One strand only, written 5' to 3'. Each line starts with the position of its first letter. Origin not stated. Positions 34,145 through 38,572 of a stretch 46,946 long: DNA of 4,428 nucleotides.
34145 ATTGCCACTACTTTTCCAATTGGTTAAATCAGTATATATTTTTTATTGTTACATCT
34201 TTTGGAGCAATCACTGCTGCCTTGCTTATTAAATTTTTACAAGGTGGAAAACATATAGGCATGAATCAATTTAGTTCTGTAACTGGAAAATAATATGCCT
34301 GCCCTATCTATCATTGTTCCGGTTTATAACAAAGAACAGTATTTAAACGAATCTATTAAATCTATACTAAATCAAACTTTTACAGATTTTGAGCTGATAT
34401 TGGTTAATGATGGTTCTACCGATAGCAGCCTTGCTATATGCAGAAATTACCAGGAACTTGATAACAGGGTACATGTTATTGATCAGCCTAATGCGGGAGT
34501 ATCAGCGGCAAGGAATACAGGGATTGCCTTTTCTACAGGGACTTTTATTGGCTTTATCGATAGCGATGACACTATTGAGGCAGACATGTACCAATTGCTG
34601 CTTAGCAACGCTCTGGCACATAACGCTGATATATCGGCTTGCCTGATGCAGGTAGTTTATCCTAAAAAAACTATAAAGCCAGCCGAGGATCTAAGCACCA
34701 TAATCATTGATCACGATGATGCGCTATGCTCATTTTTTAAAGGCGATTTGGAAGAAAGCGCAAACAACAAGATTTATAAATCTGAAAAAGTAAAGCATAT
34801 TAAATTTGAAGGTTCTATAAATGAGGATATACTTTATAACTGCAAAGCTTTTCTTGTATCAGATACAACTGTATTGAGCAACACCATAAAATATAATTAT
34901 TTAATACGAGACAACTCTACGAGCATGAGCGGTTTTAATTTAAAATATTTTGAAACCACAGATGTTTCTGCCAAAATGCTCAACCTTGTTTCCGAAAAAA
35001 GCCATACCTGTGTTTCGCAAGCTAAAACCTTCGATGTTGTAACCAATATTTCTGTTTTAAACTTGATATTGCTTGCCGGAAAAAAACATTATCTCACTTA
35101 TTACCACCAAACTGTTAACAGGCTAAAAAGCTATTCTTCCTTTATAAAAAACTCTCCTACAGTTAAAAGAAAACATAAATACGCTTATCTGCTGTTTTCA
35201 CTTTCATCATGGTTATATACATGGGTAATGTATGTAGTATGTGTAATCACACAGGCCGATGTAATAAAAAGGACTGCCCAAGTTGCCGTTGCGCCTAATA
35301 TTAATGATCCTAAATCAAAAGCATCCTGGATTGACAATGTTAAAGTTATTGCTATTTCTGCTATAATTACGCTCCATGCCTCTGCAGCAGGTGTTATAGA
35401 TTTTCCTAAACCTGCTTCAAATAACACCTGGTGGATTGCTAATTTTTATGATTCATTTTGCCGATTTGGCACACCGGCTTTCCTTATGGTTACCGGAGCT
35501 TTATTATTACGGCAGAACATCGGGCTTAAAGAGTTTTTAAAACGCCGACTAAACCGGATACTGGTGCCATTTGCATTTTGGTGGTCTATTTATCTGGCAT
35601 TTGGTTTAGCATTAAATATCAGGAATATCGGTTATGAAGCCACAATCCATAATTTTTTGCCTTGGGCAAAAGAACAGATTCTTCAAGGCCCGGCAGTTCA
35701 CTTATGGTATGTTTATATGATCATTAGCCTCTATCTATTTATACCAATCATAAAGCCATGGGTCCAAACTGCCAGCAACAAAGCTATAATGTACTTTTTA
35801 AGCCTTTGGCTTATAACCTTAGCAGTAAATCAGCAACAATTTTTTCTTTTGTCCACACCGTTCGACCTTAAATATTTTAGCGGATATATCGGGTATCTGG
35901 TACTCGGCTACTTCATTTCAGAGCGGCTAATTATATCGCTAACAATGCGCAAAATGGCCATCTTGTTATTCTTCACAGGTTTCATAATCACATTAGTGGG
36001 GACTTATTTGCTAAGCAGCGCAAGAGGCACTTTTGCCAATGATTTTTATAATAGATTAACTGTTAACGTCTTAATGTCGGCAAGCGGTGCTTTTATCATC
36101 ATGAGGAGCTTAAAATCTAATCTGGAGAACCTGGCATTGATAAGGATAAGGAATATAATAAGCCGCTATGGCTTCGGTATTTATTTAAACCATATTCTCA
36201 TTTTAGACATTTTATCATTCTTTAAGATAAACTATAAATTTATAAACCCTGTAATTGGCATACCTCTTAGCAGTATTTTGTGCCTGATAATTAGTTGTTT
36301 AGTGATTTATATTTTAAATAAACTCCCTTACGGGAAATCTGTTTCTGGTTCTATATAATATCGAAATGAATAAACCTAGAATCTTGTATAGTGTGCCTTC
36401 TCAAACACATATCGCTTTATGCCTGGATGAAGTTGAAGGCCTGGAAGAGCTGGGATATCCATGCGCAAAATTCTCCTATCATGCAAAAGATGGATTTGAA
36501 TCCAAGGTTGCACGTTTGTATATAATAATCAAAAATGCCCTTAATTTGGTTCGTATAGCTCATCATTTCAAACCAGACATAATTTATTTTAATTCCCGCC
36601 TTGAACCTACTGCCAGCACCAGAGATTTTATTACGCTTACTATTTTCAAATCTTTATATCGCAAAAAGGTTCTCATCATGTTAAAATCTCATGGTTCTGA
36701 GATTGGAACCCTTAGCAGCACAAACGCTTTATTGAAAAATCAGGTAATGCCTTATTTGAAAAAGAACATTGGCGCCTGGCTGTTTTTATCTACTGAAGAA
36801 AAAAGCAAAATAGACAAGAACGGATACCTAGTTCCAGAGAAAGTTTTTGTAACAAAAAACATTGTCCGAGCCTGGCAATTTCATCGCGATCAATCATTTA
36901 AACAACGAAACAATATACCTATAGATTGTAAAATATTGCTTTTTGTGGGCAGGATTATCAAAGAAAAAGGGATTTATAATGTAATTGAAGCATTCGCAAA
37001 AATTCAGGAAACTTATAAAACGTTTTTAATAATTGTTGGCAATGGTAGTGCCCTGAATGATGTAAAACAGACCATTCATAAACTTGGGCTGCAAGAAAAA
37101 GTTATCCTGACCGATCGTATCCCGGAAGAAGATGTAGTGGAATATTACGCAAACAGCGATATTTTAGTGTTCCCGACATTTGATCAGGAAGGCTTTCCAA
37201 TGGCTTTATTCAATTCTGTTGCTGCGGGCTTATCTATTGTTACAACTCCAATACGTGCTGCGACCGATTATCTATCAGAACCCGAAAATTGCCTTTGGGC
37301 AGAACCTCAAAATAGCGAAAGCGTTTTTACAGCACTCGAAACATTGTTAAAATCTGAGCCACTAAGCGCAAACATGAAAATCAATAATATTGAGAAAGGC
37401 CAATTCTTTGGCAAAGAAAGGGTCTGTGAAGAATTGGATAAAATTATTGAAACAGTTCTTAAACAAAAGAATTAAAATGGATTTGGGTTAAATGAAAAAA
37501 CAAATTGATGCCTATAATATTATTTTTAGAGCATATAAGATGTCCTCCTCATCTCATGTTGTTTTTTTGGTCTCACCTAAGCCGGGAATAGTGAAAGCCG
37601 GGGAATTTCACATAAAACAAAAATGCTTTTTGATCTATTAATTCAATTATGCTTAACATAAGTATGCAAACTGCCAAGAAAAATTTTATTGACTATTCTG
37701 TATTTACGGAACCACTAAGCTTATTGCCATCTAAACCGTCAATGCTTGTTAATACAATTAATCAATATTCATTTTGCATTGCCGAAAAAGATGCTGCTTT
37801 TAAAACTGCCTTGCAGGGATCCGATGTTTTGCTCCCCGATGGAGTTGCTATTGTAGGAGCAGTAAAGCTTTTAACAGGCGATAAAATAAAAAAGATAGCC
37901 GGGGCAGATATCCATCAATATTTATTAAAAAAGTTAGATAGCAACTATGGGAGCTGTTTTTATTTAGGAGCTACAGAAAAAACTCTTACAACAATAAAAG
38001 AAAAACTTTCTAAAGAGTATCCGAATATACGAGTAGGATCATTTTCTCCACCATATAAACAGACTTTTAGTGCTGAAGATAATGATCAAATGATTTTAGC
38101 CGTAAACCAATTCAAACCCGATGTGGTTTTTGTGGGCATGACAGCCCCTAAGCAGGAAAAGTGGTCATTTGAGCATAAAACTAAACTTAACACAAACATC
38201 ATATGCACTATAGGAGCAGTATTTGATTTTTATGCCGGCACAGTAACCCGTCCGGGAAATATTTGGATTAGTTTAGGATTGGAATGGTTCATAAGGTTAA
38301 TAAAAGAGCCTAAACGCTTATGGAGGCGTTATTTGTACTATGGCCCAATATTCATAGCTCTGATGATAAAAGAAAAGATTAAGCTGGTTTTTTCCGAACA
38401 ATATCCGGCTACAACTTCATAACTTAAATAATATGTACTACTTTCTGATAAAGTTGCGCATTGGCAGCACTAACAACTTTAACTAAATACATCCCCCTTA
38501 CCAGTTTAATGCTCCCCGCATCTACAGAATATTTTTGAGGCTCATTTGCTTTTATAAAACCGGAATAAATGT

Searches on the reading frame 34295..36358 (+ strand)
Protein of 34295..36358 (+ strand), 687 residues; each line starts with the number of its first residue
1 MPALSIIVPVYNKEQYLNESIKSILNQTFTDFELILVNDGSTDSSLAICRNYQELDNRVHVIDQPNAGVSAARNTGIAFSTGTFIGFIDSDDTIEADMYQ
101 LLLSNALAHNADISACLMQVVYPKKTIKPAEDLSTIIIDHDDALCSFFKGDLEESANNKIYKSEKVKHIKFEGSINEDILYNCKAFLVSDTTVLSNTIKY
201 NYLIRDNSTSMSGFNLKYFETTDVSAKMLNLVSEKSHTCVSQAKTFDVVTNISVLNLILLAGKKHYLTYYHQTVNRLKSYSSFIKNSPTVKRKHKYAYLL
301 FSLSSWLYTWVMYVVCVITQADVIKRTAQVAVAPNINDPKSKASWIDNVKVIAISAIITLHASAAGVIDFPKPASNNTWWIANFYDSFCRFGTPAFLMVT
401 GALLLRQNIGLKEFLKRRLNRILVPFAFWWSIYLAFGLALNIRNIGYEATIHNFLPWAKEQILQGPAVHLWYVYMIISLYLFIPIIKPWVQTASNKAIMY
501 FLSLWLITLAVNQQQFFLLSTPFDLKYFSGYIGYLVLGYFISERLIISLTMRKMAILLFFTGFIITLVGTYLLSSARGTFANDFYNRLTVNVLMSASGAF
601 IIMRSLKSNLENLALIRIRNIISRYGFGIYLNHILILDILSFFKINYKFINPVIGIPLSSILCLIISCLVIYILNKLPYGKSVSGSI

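Call 7: search_protein_families(library=pfam, proteins=[window:34295-36358:+], max_evalue=0.001)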
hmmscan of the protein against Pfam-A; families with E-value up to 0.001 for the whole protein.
window:34295-36358:+ (687 aa): 4 families
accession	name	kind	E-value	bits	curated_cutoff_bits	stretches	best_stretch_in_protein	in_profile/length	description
PF00535.33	Glycos_transf_2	-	1.9e-35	122.7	23.3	1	5-128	1-125/168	Glycosyl transferase family 2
PF01757.29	Acyl_transf_3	-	7.1e-33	114.5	31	1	345-671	3-325/326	Acyltransferase domain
PF10111.15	Glyco_tranf_2_2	-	7.4e-13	49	27.3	1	5-123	1-122/276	Glycosyltransferase like family 2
PF13641.12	Glyco_tranf_2_3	-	1.1e-09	39.1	27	1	2-106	1-111/230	Glycosyltransferase like family 2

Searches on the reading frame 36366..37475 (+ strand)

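Call 7: search_protein_families(library=pfam, proteins=[window:36366-37475:+], max_evalue=0.001)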
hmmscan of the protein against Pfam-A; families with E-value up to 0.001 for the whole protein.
window:36366-37475:+ (369 aa): 2 families
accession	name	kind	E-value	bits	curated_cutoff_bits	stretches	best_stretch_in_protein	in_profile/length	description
PF00534.26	Glycos_transf_1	-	8.6e-34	117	26.4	1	178-342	5-170/172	Glycosyl transferases group 1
PF13692.12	Glyco_trans_1_4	-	4.3e-26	92.3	27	1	189-329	2-141/142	Glycosyl transferases group 1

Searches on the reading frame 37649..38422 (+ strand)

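Call 7: search_protein_families(library=pfam, proteins=[window:37649-38422:+], max_evalue=0.001)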
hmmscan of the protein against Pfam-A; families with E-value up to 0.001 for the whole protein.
window:37649-38422:+ (257 aa): 1 family
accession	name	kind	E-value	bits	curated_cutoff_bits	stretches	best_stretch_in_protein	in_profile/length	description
PF03808.19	Glyco_tran_WecG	-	1.5e-51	175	27.4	1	58-228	1-168/168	Glycosyl transferase WecG/TagA/CpsF family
